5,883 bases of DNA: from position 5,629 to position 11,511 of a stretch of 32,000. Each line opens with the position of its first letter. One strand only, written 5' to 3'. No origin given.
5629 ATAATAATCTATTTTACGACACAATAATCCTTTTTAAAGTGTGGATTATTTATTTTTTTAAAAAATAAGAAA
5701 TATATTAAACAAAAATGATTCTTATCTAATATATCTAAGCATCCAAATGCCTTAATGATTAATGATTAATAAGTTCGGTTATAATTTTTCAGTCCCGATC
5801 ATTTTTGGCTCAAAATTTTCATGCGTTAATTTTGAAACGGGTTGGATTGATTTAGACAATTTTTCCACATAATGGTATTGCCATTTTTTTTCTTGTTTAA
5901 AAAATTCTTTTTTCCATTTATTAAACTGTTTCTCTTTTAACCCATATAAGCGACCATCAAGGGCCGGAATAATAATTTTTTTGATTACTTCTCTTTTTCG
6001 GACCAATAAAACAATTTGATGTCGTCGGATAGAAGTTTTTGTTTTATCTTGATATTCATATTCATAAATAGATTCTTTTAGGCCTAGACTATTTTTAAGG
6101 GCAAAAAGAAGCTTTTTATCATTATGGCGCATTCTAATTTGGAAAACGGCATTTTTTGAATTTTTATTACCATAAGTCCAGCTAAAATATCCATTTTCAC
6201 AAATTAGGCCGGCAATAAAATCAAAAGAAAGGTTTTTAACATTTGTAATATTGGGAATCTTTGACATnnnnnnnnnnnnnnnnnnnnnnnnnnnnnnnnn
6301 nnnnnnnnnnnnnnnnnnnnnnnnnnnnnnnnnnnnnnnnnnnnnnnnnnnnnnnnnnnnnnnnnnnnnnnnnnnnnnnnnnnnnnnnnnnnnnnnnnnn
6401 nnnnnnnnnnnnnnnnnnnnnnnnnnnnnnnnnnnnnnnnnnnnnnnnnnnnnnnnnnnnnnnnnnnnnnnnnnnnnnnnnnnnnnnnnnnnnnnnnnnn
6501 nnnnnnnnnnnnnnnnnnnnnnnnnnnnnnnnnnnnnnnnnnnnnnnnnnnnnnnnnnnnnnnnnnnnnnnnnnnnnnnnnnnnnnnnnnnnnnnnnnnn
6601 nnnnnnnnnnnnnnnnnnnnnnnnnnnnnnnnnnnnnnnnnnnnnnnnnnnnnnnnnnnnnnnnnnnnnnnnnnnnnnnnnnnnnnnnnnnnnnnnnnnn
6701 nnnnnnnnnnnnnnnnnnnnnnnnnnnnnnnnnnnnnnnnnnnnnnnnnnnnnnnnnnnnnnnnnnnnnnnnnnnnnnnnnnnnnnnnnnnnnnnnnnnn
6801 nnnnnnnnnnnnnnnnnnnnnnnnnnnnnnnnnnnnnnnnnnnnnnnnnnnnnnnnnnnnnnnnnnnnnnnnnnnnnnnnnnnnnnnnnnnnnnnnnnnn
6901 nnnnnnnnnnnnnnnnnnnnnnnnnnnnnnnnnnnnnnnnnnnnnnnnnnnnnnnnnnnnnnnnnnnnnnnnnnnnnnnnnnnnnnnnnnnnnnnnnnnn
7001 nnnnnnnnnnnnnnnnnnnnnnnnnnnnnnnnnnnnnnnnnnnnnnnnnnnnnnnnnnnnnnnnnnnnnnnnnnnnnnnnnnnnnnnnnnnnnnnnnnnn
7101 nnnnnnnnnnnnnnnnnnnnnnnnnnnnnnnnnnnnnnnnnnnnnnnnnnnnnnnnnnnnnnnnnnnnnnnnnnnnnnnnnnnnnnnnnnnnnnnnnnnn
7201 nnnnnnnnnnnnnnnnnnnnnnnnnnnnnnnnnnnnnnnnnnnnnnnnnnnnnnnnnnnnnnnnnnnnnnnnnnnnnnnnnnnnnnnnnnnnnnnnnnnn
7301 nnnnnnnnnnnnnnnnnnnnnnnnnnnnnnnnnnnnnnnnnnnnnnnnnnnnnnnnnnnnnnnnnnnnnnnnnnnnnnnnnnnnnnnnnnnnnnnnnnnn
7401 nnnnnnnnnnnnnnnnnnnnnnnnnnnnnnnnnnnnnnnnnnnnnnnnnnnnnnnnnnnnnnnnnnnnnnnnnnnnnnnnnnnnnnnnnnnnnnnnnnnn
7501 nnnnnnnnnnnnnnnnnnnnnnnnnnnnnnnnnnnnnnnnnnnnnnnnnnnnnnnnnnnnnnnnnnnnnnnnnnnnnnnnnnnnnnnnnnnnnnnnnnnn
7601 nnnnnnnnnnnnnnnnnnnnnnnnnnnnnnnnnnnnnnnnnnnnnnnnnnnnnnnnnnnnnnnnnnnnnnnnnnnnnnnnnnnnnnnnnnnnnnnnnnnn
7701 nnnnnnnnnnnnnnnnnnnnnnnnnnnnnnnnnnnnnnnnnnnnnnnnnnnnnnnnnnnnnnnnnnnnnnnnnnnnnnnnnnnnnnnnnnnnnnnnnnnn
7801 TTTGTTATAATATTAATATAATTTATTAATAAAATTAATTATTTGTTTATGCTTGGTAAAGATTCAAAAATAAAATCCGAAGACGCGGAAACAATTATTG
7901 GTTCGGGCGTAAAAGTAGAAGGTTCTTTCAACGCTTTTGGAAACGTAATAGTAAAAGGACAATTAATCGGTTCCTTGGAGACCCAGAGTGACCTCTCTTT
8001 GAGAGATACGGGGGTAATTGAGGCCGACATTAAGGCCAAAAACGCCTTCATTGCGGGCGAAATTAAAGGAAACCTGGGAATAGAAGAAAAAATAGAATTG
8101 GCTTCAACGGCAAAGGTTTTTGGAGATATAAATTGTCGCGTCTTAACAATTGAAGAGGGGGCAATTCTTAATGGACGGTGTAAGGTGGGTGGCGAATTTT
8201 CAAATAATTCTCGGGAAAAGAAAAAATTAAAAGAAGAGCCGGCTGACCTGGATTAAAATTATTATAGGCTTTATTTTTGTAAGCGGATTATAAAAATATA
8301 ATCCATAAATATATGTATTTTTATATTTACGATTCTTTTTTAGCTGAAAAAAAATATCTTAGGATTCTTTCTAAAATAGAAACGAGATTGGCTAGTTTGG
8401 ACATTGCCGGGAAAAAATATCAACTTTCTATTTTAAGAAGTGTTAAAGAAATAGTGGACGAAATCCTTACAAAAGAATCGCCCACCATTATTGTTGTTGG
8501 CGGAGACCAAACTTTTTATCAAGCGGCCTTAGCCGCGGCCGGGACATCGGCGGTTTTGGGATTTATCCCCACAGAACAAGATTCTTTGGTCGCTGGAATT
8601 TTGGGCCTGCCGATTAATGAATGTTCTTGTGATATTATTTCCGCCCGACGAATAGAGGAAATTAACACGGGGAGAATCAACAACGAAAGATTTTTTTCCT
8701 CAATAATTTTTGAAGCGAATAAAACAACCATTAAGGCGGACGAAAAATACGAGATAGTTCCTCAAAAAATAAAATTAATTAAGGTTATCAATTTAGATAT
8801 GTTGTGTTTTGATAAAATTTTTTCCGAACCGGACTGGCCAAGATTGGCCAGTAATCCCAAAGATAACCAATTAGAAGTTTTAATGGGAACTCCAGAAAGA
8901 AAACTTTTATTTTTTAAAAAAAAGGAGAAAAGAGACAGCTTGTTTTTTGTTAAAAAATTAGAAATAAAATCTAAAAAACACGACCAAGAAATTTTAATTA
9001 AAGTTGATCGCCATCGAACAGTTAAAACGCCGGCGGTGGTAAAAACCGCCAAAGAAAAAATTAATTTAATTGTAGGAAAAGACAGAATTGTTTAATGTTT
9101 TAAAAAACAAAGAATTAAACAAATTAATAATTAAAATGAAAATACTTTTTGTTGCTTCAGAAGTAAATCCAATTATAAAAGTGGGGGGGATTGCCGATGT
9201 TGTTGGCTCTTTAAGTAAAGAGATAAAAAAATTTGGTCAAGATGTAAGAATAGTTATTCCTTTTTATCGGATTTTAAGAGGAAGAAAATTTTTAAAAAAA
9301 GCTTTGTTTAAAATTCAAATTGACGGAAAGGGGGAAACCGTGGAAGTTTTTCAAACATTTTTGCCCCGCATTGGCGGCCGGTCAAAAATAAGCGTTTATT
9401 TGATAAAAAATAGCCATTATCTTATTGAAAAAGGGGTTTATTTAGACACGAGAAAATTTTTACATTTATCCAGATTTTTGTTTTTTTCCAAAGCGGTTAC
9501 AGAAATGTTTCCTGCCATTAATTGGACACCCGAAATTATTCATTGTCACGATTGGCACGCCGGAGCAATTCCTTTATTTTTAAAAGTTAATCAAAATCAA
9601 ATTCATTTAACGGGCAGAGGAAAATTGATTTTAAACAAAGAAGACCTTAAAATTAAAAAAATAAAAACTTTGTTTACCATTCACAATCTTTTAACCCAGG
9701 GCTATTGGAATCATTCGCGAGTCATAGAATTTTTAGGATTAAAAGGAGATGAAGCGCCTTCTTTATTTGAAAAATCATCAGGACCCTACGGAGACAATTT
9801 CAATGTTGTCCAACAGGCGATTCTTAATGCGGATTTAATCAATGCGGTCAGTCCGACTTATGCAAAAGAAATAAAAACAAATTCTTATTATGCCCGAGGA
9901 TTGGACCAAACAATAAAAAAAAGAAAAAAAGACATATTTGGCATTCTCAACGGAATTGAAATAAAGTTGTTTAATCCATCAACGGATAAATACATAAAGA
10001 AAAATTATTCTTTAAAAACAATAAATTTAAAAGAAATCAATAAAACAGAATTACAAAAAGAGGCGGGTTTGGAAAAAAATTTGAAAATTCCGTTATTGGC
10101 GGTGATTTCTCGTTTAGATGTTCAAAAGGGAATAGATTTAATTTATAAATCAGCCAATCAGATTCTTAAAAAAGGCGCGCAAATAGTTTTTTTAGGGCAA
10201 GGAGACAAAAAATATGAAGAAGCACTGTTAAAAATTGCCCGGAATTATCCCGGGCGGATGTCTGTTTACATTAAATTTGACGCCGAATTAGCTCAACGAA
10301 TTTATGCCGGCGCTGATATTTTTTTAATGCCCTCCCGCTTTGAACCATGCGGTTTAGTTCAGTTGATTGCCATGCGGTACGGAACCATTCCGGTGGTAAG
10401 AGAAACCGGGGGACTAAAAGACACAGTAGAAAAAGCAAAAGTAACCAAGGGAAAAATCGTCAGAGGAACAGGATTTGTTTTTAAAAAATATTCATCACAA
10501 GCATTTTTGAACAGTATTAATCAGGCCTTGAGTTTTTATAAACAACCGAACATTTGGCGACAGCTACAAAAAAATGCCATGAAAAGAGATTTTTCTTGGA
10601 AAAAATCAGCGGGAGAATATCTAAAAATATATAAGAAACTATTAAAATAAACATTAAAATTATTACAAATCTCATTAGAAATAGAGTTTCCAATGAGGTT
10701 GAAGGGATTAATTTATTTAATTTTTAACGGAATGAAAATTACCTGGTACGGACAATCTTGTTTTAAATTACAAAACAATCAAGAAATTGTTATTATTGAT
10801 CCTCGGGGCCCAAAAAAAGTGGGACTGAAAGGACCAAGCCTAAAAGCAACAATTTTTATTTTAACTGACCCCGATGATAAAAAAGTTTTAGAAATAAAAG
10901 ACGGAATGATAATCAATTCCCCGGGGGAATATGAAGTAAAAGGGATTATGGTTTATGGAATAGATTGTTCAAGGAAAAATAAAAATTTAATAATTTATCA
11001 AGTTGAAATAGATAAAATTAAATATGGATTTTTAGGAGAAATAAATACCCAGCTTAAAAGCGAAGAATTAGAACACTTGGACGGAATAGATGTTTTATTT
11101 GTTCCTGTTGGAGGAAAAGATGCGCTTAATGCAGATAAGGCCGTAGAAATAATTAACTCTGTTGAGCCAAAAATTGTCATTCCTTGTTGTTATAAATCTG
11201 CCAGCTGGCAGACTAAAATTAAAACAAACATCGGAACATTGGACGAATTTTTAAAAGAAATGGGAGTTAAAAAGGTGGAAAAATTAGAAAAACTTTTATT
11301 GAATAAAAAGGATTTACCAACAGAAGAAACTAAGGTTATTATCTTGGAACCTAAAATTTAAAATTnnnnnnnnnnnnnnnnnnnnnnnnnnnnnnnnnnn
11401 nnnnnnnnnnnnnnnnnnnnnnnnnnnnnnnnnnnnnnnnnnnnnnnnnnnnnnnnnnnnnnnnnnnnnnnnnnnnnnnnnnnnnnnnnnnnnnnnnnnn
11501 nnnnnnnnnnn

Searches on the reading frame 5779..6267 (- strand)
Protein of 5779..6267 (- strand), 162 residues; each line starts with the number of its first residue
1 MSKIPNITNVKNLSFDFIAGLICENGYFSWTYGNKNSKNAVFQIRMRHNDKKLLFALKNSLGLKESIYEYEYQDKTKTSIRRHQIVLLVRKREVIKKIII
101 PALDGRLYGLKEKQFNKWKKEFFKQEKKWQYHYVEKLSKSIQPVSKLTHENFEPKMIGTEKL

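Call 9: search_protein_families(library=pfam, proteins=[window:5779-6267:-], max_evalue=0.01)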
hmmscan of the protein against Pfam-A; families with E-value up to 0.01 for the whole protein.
window:5779-6267:- (162 aa): 1 family
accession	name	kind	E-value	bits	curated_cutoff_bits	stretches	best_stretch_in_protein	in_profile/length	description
PF00961.24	LAGLIDADG_1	-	0.00017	22.9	23.1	1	18-121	1-101/102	LAGLIDADG endonuclease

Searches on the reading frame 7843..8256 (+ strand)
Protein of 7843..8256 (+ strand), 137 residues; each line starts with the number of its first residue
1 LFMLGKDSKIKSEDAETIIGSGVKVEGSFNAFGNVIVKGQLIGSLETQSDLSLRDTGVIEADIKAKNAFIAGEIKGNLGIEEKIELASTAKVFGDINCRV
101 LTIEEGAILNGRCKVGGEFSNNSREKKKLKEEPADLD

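Call 30: search_protein_families(library=pfam, proteins=[window:7843-8256:+], max_evalue=0.001)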
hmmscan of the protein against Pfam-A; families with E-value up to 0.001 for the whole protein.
window:7843-8256:+ (137 aa): 1 family
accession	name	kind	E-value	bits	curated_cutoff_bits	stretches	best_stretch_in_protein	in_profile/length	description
PF04519.19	Bactofilin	-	2.9e-25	88.8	27.9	1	17-114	1-98/98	Polymer-forming cytoskeletal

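Call 56: find_encoding_contigs(protein=window:7843-8256:+, flank=10000, max_places=6)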
Protein window:7843-8256:+ (137 aa): no gene with exactly this product is on record in the collection.
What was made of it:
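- Tried and rejected: One contig look-up was wasted on a wrong start codon for the bactofilin gene (call 56).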

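Call 59: find_encoding_contigs(protein=window:7849-8256:+, flank=10000, max_places=8)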
Protein window:7849-8256:+ (135 aa): 7 contigs read that carry it; 5 places shown.
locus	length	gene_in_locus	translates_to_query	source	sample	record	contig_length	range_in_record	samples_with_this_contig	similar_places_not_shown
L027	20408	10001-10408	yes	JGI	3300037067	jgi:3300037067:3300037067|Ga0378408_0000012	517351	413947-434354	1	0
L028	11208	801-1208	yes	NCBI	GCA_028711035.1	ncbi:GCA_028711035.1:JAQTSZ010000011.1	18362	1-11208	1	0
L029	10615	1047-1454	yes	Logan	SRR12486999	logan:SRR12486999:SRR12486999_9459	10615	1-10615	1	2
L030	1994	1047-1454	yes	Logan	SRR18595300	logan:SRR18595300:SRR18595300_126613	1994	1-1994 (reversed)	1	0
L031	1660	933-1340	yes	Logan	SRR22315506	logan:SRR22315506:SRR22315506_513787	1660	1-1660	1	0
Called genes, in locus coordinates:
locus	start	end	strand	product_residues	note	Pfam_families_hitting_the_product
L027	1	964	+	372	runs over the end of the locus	PF00712:DNA_pol3_beta, PF02767:DNA_pol3_beta_2, PF02768:DNA_pol3_beta_3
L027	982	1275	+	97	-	PF00216:Bac_DNA_binding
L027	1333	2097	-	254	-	PF01551:Peptidase_M23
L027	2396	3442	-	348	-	PF00437:T2SSE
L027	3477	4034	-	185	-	PF08207:EFP_N, PF01132:EFP, PF09285:Elong-fact-P_C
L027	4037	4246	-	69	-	PF01084:Ribosomal_S18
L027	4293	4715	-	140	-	PF00436:SSB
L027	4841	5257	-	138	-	PF01250:Ribosomal_S6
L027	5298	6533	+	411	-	PF01555:N6_N4_Mtase (faint), PF01170:UPF0020, PF13847:Methyltransf_31 (weak)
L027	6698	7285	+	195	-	PF13439:Glyco_transf_4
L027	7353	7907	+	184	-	PF00534:Glycos_transf_1, PF20706:GT4-conflict (weak), PF13692:Glyco_trans_1_4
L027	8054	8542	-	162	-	-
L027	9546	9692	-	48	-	-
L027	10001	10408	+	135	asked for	PF04519:Bactofilin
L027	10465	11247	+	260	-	-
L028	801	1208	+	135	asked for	PF04519:Bactofilin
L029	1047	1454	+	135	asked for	PF04519:Bactofilin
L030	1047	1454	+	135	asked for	PF04519:Bactofilin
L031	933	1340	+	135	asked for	PF04519:Bactofilin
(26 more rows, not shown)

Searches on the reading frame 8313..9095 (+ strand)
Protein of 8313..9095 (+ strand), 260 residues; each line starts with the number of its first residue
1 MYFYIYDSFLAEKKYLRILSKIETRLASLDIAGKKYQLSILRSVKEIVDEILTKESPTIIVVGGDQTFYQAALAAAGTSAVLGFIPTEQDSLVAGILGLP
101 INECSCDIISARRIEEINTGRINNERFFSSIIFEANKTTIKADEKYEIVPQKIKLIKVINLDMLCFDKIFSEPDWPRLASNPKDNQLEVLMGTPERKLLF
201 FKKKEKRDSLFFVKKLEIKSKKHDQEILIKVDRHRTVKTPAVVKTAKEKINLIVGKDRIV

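Call 30: search_protein_families(library=pfam, proteins=[window:8313-9095:+], max_evalue=0.001)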
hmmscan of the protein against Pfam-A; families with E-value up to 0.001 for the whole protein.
window:8313-9095:+ (260 aa): 1 family
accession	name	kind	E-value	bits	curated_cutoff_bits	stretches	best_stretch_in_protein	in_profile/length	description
PF00781.29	DAGK_cat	-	8.5e-05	22.6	23.6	1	12-121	12-124/125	Diacylglycerol kinase catalytic domain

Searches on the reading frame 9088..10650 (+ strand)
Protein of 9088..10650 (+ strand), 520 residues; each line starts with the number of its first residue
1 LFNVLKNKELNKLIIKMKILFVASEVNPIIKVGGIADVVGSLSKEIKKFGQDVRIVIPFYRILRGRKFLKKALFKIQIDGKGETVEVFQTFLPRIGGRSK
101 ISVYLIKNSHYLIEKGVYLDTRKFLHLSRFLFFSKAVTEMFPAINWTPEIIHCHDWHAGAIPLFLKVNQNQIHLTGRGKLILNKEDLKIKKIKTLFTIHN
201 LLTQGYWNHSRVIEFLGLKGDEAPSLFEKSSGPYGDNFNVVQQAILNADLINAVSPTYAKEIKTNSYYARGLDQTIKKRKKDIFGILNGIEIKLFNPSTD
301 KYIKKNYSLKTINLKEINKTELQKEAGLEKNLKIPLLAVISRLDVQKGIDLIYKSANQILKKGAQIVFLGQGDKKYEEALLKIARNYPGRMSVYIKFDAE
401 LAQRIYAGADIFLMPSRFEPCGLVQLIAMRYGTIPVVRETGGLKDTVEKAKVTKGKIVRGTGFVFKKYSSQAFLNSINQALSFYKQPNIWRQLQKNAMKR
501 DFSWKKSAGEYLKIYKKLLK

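Call 30: search_protein_families(library=pfam, proteins=[window:9088-10650:+], max_evalue=0.001)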
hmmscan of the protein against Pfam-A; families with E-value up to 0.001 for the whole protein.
window:9088-10650:+ (520 aa): 5 families
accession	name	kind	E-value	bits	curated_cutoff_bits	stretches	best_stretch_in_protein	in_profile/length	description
PF08323.17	Glyco_transf_5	-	2.2e-56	191.7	22.7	1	18-277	1-238/239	Starch synthase catalytic domain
PF00534.26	Glycos_transf_1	-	1.6e-20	73.8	26.4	1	327-492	8-167/172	Glycosyl transferases group 1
PF13692.12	Glyco_trans_1_4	-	4.2e-15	56.7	27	1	336-481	3-140/142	Glycosyl transferases group 1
PF20706.3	GT4-conflict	-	0.0001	21.9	26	1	338-508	201-382/385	Family 4 Glycosyltransferase in conflict systems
PF13439.12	Glyco_transf_4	-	0.00037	21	28.5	0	32-165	1-90/170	Glycosyltransferase Family 4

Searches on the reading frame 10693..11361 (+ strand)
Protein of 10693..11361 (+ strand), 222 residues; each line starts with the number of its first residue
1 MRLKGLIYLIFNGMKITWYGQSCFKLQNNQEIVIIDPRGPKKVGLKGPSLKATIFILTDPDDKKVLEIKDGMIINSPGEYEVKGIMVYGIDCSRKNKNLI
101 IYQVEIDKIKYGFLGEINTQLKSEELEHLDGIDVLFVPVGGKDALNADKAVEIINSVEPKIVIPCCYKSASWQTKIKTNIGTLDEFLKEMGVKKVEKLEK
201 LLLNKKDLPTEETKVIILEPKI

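Call 30: search_protein_families(library=pfam, proteins=[window:10693-11361:+], max_evalue=0.001)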
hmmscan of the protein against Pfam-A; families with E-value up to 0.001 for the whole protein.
window:10693-11361:+ (222 aa): 1 family
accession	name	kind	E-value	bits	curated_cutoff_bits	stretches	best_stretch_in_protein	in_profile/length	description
PF13483.12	Lactamase_B_3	-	1.1e-22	81.2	24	1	15-165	1-159/160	Beta-lactamase superfamily domain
